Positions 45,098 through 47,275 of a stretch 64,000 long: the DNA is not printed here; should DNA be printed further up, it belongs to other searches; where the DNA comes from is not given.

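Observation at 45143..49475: Orphan two-gene module of large Cys-containing proteins on the 3' side of tRNA-Trp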

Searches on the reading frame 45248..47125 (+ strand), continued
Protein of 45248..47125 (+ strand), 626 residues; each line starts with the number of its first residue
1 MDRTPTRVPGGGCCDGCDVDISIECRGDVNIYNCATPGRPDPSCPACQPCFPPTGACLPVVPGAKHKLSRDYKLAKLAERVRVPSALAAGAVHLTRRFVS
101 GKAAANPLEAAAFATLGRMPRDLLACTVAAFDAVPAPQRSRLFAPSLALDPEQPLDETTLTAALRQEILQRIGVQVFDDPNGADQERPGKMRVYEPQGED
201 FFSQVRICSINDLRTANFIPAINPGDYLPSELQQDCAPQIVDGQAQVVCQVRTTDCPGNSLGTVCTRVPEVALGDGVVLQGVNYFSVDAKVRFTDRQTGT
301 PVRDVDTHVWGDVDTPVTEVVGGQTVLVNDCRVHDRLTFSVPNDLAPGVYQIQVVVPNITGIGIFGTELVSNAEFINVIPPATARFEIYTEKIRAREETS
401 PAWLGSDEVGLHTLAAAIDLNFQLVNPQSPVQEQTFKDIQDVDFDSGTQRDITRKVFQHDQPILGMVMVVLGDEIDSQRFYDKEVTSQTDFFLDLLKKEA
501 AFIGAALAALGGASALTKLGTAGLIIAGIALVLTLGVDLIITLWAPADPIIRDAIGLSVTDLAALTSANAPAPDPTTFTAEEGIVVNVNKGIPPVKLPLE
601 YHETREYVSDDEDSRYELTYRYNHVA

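Call 68: search_protein_families(library=pfam, proteins=[L005:3678-6335:+, L007:6032-8884:+, L013:17499-20411:+, L005:3010-3609:+, L007:8905-9555:+, L013:11839-13251:+, L005:2292-2912:-], max_evalue=0.01)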
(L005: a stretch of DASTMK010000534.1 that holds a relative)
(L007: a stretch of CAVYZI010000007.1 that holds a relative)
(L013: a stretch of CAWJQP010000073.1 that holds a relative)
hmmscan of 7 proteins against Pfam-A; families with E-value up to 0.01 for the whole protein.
L005:3678-6335:+ (886 aa): 9 families
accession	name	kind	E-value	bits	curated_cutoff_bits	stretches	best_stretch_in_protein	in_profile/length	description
PF00069.31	Pkinase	-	2.3e-34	119.4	31.7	1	94-347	2-253/263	Protein kinase domain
PF07714.23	PK_Tyr_Ser-Thr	-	7.1e-24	84.9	23.1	1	94-345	2-248/258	Protein tyrosine and serine/threonine kinase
PF07719.23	TPR_2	-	8.1e-06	26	27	0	674-695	12-33/34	Tetratricopeptide repeat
PF00515.34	TPR_1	-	5.1e-05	23.3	27.8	0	674-695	12-33/34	Tetratricopeptide repeat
PF13424.12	TPR_12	-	6.1e-05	23.6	30.1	0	674-718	14-59/77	Tetratricopeptide repeat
PF03109.22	ABC1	-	0.0012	18.4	22.9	1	176-259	146-229/244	ABC1 atypical kinase-like domain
PF14559.12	TPR_19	-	0.0024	18.6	25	1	685-718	6-39/68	Tetratricopeptide repeat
PF13414.12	TPR_11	-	0.0036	17.4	26.8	0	617-640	1-24/42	TPR repeat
PF14531.12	Kinase-like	-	0.0082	15.9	25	0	199-298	147-252/289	Kinase-like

L007:6032-8884:+ (951 aa): 13 families
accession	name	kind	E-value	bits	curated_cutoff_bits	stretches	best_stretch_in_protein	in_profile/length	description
PF00069.31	Pkinase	-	6.4e-46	157.3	31.7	1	98-385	1-255/263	Protein kinase domain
PF07714.23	PK_Tyr_Ser-Thr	-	1.3e-29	103.8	23.1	1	99-351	2-248/258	Protein tyrosine and serine/threonine kinase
PF13424.12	TPR_12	-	2e-21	76.4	30.1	4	736-794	5-65/77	Tetratricopeptide repeat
PF07719.23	TPR_2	-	8e-14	51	27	0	902-930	2-30/34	Tetratricopeptide repeat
PF00515.34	TPR_1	-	4.2e-10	39.4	27.8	0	902-929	2-29/34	Tetratricopeptide repeat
PF13374.12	TPR_10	-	3.1e-06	27.5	27.5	0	907-940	8-41/42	Tetratricopeptide repeat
PF13181.12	TPR_8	-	5.5e-06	26.6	25.7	0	902-929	2-29/34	Tetratricopeptide repeat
PF03109.22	ABC1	-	9.5e-05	22.1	22.9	1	169-252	140-220/244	ABC1 atypical kinase-like domain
PF13428.12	TPR_14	-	0.00039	21.3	23.5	1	902-932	2-32/44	Tetratricopeptide repeat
PF13431.12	TPR_17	-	0.00041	20.8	24.4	0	903-922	15-34/34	Tetratricopeptide repeat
PF07721.20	TPR_4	-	0.0024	18.8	27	0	902-924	2-24/26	Tetratricopeptide repeat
PF12895.13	ANAPC3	-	0.0063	17.2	27.2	0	511-569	11-64/82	Anaphase-promoting complex, cyclosome, subunit 3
PF17667.7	Pkinase_fungal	-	0.0064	15.7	24.1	0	199-274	289-362/387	Fungal protein kinase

L013:17499-20411:+ (971 aa): 17 families
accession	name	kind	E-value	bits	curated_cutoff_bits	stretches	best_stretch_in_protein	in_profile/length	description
PF13424.12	TPR_12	-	5.2e-64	212.8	30.1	6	719-787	6-74/77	Tetratricopeptide repeat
PF13374.12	TPR_10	-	1.1e-60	200.5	27.5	7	674-713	2-41/42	Tetratricopeptide repeat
PF00069.31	Pkinase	-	1.7e-42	146.1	31.7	1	122-343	1-212/263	Protein kinase domain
PF07714.23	PK_Tyr_Ser-Thr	-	1.5e-32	113.4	23.1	1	124-348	3-221/258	Protein tyrosine and serine/threonine kinase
PF24885.1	TPR_NPHP3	-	5.1e-30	105.1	100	4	509-625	99-215/239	Nephrocystin-3 TPR domain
PF17874.7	TPR_MalT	-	8.7e-22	78.3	45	3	758-953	40-233/336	MalT-like TPR region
PF07719.23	TPR_2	-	2.2e-17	62.1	27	0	675-703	2-30/34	Tetratricopeptide repeat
PF13176.12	TPR_7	-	2.8e-16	58.6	27.9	1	676-705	1-30/36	Tetratricopeptide repeat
PF14559.12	TPR_19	-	2.3e-14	53.9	25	1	726-799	1-66/68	Tetratricopeptide repeat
PF00515.34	TPR_1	-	1.3e-11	44.2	27.8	0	511-538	3-30/34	Tetratricopeptide repeat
PF13428.12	TPR_14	-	5.7e-10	39.3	23.5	0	679-704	6-31/44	Tetratricopeptide repeat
PF03109.22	ABC1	-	8.9e-09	35.3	22.9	1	198-273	143-218/244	ABC1 atypical kinase-like domain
PF07721.20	TPR_4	-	2.1e-06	28.2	27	0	721-741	6-26/26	Tetratricopeptide repeat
PF13181.12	TPR_8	-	2.3e-06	27.8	25.7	0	674-702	1-29/34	Tetratricopeptide repeat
PF13431.12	TPR_17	-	0.00051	20.5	24.4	0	671-694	10-33/34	Tetratricopeptide repeat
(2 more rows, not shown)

L005:3010-3609:+ (200 aa): 4 families
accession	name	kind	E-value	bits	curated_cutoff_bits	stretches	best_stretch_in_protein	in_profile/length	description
PF07638.17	Sigma70_ECF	-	2.1e-43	148.8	21.1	1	16-199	3-184/185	ECF sigma factor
PF08281.18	Sigma70_r4_2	-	0.0001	22.3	25.7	1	154-190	14-50/54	Sigma-70, region 4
PF04542.20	Sigma70_r2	-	0.0005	20.2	24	1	41-107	7-69/71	Sigma-70 region 2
PF04545.22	Sigma70_r4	-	0.004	17.1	24.1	0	157-185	11-39/50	Sigma-70, region 4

L007:8905-9555:+ (217 aa): 3 families
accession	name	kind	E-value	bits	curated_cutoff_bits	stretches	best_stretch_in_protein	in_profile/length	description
PF07638.17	Sigma70_ECF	-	1.2e-59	201.8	21.1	1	30-210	1-183/185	ECF sigma factor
PF08281.18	Sigma70_r4_2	-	3.4e-09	36.6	25.7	1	167-206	15-54/54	Sigma-70, region 4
PF04545.22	Sigma70_r4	-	1.4e-06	28.1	24.1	1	165-196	7-38/50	Sigma-70, region 4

L013:11839-13251:+ (471 aa): 5 families
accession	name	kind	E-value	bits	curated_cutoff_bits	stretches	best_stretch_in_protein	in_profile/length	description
PF11937.13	DUF3455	-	3.9e-19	70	25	1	309-468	1-157/157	Protein of unknown function (DUF3455)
PF07298.16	NnrU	-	0.001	19.2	24.7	1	70-214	5-118/188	NnrU protein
PF04140.19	ICMT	-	0.0011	19.8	24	1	157-233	13-93/95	Isoprenylcysteine carboxyl methyltransferase (ICMT) family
PF04191.18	PEMT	-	0.0028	18.5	25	1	185-231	47-96/105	Phospholipid methyltransferase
PF06966.17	DUF1295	-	0.0044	17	20.4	1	144-246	124-234/235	Protein of unknown function (DUF1295)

L005:2292-2912:- (207 aa): 1 family
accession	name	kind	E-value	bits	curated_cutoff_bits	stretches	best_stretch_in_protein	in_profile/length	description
PF11937.13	DUF3455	-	1.9e-22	80.8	25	1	42-203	1-157/157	Protein of unknown function (DUF3455)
